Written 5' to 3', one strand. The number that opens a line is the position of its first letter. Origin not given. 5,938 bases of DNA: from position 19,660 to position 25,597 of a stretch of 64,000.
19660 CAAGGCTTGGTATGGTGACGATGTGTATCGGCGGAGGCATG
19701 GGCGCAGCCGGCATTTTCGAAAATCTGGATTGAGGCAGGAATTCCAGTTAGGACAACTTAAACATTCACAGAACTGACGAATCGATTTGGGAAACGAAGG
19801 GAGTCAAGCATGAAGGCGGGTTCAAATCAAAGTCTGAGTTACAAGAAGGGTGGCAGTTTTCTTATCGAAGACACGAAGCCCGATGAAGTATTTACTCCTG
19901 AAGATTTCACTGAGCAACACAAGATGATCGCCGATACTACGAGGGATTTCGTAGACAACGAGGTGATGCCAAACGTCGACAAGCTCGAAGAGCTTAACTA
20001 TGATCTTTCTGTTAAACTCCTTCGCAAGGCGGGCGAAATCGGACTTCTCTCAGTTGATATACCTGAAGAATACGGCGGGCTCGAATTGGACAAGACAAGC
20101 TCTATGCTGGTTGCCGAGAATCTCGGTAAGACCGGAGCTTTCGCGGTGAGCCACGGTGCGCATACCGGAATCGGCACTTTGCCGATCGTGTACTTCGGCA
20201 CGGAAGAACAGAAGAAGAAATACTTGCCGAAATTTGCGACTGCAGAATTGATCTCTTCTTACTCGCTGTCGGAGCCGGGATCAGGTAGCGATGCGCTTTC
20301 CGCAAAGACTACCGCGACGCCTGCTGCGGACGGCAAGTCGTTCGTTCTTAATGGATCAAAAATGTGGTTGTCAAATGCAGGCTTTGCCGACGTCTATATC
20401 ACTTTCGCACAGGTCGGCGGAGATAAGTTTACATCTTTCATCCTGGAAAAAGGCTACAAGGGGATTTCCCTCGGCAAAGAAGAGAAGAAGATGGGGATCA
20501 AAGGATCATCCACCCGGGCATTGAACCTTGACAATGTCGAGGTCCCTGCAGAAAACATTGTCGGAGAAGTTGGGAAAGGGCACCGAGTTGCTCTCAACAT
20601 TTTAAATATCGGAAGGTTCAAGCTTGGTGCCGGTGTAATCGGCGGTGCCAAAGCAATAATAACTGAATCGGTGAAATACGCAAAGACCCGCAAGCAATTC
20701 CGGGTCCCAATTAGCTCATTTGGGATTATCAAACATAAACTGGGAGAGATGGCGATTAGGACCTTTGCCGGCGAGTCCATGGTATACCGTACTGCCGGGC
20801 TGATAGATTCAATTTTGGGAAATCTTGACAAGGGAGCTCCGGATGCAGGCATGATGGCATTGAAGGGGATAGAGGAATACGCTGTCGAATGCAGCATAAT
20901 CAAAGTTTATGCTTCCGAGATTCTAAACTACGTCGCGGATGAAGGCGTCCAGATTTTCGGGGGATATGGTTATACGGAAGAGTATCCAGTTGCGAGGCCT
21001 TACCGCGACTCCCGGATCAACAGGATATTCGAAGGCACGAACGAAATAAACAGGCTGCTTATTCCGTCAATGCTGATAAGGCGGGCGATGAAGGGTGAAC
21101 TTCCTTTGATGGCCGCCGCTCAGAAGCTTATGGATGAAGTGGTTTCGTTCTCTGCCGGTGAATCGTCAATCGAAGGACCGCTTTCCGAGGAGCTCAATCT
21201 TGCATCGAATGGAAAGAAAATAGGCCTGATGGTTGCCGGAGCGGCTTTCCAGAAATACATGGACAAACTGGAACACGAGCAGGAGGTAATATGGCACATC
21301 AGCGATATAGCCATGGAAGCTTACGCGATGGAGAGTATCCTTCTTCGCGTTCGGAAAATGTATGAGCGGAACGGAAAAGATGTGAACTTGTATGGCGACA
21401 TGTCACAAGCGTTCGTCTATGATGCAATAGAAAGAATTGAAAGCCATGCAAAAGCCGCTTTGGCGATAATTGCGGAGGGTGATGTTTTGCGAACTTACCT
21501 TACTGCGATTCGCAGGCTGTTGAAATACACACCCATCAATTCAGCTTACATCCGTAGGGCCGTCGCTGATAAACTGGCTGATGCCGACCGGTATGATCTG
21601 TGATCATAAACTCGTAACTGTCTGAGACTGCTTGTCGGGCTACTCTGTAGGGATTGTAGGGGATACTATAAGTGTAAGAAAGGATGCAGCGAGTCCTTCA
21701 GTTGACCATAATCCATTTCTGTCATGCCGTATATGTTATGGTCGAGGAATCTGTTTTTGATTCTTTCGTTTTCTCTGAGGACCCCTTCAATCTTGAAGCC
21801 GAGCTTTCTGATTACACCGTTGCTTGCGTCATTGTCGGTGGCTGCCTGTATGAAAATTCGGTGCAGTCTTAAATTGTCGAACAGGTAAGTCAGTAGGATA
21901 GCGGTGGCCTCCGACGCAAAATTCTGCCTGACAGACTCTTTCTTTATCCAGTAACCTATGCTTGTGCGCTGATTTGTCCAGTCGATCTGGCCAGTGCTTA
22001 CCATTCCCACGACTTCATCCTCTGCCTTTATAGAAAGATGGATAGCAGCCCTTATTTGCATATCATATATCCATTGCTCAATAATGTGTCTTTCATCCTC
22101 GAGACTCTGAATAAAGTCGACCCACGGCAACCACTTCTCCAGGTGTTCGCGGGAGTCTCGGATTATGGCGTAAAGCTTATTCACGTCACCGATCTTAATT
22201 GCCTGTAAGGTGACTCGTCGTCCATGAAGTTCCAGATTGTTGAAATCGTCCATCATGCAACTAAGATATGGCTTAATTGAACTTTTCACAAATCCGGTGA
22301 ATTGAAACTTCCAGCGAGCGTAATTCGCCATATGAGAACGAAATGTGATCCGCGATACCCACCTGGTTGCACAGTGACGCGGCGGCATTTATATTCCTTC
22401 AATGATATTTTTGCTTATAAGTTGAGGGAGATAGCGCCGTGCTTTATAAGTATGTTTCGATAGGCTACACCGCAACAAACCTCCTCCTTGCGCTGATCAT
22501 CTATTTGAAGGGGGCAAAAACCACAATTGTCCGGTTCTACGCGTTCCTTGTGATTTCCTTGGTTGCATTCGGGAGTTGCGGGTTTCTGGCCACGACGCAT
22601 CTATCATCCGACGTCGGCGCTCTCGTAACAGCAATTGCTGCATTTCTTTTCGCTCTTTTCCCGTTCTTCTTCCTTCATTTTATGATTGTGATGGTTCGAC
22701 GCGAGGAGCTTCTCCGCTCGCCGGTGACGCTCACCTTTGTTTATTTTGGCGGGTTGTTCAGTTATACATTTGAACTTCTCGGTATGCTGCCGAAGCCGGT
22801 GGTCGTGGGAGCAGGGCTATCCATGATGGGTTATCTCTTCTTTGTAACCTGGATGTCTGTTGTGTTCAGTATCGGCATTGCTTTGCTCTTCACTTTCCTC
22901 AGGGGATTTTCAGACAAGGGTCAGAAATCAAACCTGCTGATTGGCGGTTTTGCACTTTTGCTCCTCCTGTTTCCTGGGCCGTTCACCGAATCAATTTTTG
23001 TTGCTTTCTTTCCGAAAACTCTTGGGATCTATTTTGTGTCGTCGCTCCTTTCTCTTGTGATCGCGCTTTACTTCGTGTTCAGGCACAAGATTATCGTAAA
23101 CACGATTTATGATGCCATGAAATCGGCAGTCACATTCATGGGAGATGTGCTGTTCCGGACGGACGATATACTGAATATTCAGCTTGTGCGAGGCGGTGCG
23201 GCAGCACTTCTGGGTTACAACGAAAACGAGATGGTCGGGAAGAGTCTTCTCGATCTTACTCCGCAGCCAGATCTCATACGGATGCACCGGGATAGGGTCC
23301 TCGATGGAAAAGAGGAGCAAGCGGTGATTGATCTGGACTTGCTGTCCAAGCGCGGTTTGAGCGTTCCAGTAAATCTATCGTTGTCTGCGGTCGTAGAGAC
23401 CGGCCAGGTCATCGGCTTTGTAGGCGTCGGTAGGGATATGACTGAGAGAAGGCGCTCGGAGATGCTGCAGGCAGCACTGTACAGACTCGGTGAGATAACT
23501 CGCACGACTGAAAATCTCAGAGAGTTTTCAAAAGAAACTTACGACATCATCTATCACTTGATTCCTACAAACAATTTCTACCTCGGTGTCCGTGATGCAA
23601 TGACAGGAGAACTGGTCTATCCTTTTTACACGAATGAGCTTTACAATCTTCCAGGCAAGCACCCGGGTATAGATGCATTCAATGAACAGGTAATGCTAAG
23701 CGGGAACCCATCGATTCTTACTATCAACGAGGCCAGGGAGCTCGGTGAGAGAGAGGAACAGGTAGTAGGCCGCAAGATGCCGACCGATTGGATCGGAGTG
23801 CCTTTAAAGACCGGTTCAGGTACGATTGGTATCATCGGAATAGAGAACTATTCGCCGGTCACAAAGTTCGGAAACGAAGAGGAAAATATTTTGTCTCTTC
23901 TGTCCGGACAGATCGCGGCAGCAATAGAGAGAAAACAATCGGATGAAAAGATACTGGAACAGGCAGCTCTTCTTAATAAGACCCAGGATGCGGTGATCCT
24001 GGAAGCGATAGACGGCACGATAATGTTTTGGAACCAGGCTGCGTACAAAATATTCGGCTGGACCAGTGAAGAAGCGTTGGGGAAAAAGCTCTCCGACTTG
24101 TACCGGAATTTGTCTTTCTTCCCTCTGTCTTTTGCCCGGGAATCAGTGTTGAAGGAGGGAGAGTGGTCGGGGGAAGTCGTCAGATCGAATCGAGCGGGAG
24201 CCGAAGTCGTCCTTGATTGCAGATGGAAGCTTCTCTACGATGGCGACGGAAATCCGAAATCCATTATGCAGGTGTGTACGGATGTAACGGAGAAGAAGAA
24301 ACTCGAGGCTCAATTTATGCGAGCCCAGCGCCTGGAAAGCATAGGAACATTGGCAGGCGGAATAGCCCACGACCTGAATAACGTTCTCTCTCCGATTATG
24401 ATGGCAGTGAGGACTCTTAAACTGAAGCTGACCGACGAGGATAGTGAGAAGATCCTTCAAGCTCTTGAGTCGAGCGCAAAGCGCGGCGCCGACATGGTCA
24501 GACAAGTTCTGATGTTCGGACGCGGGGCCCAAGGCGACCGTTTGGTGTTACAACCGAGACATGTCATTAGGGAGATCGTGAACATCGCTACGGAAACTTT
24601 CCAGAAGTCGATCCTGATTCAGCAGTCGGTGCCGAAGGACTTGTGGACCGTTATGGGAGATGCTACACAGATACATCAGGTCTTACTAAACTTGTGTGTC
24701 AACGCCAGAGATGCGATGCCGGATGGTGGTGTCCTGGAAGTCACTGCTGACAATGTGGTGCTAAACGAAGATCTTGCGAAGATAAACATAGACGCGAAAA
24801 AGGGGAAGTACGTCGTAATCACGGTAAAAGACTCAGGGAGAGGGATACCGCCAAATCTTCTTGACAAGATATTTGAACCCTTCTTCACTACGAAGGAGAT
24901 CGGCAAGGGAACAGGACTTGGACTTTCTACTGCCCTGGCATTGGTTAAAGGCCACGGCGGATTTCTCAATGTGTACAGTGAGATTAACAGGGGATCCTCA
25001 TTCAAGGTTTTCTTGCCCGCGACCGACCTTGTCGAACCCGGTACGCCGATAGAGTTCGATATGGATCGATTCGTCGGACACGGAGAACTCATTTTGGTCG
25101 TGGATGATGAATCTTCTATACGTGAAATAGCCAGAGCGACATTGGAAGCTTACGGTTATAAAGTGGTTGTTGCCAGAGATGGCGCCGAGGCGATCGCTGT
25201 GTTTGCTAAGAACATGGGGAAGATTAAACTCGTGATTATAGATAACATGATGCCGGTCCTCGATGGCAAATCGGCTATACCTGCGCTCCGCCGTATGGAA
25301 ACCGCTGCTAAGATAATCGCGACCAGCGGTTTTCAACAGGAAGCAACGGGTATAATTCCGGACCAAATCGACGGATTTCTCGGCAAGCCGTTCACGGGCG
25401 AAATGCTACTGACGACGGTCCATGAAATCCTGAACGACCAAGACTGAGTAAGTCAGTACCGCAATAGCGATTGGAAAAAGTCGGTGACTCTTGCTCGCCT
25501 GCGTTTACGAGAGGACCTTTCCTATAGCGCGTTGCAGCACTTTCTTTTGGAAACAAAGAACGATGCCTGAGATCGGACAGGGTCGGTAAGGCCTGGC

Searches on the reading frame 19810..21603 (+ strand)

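Call 7: search_protein_families(library=pfam, proteins=[window:19810-21603:+], max_evalue=0.0001)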
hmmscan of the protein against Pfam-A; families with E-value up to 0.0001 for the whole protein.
window:19810-21603:+ (597 aa): 7 families
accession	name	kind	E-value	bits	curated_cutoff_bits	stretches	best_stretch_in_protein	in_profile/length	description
PF00441.29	Acyl-CoA_dh_1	-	2.1e-39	135.5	22.4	1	255-418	1-145/150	Acyl-CoA dehydrogenase, C-terminal domain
PF21263.2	Acyl-CoA-dh_C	-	1.5e-34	118.7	27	1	468-569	2-96/96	Acyl-CoA dehydrogenase, C-terminal domain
PF02771.21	Acyl-CoA_dh_N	-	5.9e-33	114.1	22.9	1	34-146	1-113/113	Acyl-CoA dehydrogenase, N-terminal domain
PF02770.24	Acyl-CoA_dh_M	-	6.2e-20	71.6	33.3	1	151-243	2-97/97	Acyl-CoA dehydrogenase, middle domain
PF08028.16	Acyl-CoA_dh_2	-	4.5e-14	53.3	22.7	1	273-411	4-133/134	Acyl-CoA dehydrogenase, C-terminal domain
PF21343.2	ACAD9-ACADV_C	-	1.4e-05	25.8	27.8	1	479-547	24-92/120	ACAD9/ACADV, C-terminal domain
PF22924.1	ACOX_C_alpha1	-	8e-05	22.9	27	0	269-413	8-159/169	Acyl-CoA oxidase, C-alpha1 domain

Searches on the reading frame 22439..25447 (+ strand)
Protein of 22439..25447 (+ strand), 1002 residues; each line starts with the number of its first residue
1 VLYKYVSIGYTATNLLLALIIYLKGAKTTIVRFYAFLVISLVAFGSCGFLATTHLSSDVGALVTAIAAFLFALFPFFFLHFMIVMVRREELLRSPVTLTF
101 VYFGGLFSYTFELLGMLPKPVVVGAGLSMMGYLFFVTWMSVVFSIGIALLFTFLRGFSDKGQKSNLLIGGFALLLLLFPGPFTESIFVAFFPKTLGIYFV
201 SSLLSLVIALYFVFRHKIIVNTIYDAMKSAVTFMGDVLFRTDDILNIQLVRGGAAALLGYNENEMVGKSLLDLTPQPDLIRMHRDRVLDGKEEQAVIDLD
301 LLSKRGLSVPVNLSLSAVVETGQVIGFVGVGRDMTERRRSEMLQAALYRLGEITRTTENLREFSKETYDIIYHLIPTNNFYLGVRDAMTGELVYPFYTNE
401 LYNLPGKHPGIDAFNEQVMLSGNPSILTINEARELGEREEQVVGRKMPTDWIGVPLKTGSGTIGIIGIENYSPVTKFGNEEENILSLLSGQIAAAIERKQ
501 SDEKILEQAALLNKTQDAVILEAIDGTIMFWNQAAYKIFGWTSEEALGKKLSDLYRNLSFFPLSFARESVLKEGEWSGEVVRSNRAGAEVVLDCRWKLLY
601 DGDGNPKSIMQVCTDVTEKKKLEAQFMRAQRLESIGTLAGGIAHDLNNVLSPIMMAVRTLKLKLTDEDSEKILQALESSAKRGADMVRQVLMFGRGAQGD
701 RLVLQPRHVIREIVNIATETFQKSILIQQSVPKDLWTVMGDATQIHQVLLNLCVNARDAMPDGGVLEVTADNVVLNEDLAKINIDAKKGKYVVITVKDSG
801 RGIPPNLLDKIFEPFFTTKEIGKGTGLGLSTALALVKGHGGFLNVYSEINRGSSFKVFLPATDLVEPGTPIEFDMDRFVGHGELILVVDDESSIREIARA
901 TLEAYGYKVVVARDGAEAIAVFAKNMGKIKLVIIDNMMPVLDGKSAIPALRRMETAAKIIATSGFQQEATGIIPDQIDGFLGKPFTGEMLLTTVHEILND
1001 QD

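Call 7: search_protein_families(library=pfam, proteins=[window:22439-25447:+], max_evalue=0.0001)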
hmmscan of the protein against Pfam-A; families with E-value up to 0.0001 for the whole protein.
window:22439-25447:+ (1002 aa): 9 families
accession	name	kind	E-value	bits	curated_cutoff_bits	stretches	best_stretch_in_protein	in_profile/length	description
PF02518.31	HATPase_c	-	2.9e-23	82.9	26.4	1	740-862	1-110/111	Histidine kinase-, DNA gyrase B-, and HSP90-like ATPase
PF08448.16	PAS_4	-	2.1e-20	73.4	23.1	2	513-620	2-109/110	PAS fold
PF00989.32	PAS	-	1.3e-19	70.7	22.6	2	510-616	5-113/113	PAS fold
PF13426.13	PAS_9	-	4.9e-19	69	27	2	517-618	2-103/103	PAS domain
PF00072.30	Response_reg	-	3.2e-16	59.9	30.2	1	885-994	1-110/111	Response regulator receiver domain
PF08447.18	PAS_3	-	1.5e-08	35.2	25.6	1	528-610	1-86/89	PAS fold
PF00512.31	HisKA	-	2.1e-08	34.5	26.9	1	636-698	3-65/66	His Kinase A (phospho-acceptor) domain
PF13188.13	PAS_8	-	1.1e-07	32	21.8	1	509-563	4-55/65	PAS domain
PF01590.32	GAF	-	3e-05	25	22.4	1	411-496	55-133/133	GAF domain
